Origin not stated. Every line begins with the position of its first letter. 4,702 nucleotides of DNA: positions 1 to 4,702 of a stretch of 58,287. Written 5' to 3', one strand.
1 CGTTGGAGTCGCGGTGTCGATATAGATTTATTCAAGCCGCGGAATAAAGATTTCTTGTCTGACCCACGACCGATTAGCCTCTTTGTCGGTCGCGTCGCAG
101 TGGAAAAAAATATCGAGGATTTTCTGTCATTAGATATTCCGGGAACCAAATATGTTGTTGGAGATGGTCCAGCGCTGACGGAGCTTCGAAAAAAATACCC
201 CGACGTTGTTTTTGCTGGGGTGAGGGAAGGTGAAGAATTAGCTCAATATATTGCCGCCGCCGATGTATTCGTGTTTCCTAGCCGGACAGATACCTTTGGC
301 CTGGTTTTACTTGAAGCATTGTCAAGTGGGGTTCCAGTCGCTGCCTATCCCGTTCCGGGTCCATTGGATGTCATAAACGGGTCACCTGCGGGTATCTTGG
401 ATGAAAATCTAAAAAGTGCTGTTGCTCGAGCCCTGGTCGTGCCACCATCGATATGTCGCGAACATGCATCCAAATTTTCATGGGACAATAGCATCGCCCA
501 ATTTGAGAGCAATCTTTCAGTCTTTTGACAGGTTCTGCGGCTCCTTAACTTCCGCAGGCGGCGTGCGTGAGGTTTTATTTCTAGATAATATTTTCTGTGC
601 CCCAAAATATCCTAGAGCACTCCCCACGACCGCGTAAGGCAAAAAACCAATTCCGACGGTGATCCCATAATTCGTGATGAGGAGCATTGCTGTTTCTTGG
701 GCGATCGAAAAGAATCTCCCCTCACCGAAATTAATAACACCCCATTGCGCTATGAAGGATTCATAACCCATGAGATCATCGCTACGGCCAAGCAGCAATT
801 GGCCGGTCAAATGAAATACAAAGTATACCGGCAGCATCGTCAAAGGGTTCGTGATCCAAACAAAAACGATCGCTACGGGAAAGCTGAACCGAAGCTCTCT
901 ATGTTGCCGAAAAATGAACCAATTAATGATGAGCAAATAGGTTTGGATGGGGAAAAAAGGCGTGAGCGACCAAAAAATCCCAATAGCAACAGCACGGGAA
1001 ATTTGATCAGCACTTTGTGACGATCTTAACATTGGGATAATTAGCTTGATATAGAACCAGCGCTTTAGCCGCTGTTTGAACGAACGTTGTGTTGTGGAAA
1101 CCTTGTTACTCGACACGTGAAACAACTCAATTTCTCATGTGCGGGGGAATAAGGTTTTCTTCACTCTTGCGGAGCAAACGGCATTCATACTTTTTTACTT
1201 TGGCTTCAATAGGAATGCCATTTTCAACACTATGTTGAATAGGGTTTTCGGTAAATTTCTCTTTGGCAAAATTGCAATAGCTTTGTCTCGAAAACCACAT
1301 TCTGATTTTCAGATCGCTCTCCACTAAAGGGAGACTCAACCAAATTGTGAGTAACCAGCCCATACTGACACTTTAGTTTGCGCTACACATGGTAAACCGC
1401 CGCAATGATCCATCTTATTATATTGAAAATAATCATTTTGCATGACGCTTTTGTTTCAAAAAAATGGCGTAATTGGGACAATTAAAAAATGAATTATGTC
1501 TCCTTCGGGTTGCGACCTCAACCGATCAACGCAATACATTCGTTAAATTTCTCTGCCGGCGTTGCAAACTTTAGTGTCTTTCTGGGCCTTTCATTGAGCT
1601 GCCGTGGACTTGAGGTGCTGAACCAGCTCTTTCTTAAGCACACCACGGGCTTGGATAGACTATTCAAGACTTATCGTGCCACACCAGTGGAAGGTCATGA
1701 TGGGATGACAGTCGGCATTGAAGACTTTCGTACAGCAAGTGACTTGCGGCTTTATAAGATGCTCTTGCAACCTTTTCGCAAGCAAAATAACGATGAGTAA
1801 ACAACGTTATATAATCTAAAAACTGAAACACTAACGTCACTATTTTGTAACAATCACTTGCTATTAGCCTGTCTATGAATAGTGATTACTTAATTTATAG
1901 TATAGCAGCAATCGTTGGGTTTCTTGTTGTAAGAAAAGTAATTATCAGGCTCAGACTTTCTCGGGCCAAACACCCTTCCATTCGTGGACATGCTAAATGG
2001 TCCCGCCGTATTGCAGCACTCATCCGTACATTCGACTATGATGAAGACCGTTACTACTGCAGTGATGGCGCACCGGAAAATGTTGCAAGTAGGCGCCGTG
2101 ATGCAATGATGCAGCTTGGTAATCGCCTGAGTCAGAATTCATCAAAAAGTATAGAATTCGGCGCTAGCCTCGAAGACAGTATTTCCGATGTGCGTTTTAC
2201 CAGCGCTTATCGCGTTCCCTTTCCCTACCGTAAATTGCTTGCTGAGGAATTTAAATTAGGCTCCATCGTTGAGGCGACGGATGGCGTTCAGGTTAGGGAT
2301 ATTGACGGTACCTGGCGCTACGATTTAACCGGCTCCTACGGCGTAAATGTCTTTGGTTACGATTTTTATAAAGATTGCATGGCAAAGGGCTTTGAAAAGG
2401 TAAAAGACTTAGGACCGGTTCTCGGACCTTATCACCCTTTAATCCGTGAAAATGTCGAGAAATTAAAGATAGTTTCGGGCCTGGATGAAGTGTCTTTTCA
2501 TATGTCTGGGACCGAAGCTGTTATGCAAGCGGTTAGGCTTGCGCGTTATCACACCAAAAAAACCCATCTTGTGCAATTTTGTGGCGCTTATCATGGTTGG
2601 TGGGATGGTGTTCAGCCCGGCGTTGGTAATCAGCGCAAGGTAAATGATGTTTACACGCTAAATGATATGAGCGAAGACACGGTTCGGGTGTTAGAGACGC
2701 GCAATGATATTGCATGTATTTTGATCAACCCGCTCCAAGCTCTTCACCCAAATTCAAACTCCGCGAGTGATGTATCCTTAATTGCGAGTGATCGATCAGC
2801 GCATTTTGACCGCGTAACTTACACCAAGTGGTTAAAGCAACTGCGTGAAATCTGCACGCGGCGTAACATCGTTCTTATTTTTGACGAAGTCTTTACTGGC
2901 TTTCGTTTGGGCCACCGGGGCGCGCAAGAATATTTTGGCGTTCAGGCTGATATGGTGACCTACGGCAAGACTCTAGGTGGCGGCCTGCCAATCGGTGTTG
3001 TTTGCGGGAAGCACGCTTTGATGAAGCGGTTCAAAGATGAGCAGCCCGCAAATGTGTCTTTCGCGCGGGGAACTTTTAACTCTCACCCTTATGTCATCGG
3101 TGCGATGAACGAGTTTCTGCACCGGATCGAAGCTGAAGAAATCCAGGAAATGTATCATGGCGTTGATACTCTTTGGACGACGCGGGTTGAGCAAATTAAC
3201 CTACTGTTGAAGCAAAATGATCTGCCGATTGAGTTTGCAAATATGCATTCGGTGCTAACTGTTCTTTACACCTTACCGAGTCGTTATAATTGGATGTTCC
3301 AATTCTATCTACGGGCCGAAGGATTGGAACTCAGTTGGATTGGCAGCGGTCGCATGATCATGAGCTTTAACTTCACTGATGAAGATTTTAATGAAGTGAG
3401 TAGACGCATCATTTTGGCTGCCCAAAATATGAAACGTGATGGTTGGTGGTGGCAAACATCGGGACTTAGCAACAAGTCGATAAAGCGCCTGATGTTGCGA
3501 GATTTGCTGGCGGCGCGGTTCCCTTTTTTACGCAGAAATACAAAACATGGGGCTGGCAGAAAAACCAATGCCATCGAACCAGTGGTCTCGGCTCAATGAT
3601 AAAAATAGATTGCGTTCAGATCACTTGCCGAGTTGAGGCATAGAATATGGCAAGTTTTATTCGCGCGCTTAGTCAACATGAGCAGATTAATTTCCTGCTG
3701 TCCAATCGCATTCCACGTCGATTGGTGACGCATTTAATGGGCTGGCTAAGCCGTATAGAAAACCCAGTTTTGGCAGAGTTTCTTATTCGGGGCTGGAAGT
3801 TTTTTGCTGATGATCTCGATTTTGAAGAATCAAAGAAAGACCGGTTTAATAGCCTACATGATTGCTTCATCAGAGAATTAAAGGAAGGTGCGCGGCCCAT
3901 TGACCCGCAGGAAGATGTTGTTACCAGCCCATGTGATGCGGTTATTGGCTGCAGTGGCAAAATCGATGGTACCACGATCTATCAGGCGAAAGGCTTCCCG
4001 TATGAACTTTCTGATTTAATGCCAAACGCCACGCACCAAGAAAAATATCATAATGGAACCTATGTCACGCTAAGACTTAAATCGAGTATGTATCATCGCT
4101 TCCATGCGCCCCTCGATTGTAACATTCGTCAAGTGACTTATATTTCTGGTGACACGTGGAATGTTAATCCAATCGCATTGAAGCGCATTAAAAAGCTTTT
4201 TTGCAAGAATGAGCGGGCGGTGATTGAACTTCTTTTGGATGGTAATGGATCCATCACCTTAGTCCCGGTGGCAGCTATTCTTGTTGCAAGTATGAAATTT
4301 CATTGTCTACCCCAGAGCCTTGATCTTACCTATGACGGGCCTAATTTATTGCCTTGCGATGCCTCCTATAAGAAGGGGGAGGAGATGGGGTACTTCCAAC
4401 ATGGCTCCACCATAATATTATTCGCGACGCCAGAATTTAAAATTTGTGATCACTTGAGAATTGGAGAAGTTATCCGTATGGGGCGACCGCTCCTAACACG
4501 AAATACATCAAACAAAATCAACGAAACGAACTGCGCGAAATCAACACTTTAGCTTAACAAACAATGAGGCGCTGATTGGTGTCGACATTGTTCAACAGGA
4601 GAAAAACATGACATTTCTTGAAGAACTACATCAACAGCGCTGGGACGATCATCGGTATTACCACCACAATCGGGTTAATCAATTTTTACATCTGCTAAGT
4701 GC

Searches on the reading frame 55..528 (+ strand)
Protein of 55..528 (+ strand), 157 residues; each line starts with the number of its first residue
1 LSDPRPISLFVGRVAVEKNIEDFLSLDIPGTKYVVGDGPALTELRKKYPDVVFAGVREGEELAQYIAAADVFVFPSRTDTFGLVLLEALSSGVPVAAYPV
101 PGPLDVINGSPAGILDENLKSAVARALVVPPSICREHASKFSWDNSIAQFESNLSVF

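Call 76: search_protein_families(library=pfam, proteins=[window:55-528:+], max_evalue=0.00001)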
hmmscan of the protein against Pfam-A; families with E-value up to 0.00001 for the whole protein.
window:55-528:+ (157 aa): 3 families
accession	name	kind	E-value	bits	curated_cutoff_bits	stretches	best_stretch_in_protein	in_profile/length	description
PF13692.12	Glyco_trans_1_4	-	8.9e-20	71.8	27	1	6-127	2-136/142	Glycosyl transferases group 1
PF00534.26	Glycos_transf_1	-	1.7e-16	60.7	26.4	1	5-114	15-138/172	Glycosyl transferases group 1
PF20706.3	GT4-conflict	-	2.7e-08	33.7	26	1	59-148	272-352/385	Family 4 Glycosyltransferase in conflict systems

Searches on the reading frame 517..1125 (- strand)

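Call 76: search_protein_families(library=pfam, proteins=[window:517-1125:-], max_evalue=0.00001)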
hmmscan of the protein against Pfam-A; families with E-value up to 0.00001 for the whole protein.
window:517-1125:- (202 aa): 1 family
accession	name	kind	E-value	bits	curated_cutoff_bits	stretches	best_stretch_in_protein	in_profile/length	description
PF09835.14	DUF2062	-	1.1e-25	90.7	27.4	1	28-186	7-144/147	Uncharacterized protein conserved in bacteria (DUF2062)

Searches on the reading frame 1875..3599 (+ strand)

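Call 54: search_protein_families(library=pfam, proteins=[window:1875-3599:+], max_evalue=0.00001)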
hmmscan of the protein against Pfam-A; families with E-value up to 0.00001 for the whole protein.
window:1875-3599:+ (574 aa): 1 family
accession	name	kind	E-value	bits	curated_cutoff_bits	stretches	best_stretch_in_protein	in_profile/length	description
PF00202.27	Aminotran_3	-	1.9e-33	116.2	30.5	1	131-441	12-329/403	Aminotransferase class-III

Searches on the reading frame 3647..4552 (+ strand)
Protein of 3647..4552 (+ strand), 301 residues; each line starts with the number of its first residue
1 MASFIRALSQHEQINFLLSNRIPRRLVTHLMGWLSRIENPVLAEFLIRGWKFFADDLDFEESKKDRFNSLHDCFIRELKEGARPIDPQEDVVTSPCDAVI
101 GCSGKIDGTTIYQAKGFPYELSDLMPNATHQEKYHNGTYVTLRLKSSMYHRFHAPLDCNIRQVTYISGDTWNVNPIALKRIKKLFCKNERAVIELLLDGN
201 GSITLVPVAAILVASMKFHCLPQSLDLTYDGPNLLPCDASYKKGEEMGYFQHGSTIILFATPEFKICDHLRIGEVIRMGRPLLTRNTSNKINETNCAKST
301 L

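Call 54: search_protein_families(library=pfam, proteins=[window:3647-4552:+], max_evalue=0.00001)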
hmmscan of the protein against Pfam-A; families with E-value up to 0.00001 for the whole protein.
window:3647-4552:+ (301 aa): 1 family
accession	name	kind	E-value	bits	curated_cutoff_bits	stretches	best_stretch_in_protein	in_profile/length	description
PF02666.20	PS_Dcarbxylase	-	6.6e-55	186.3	22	1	70-283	1-197/198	Phosphatidylserine decarboxylase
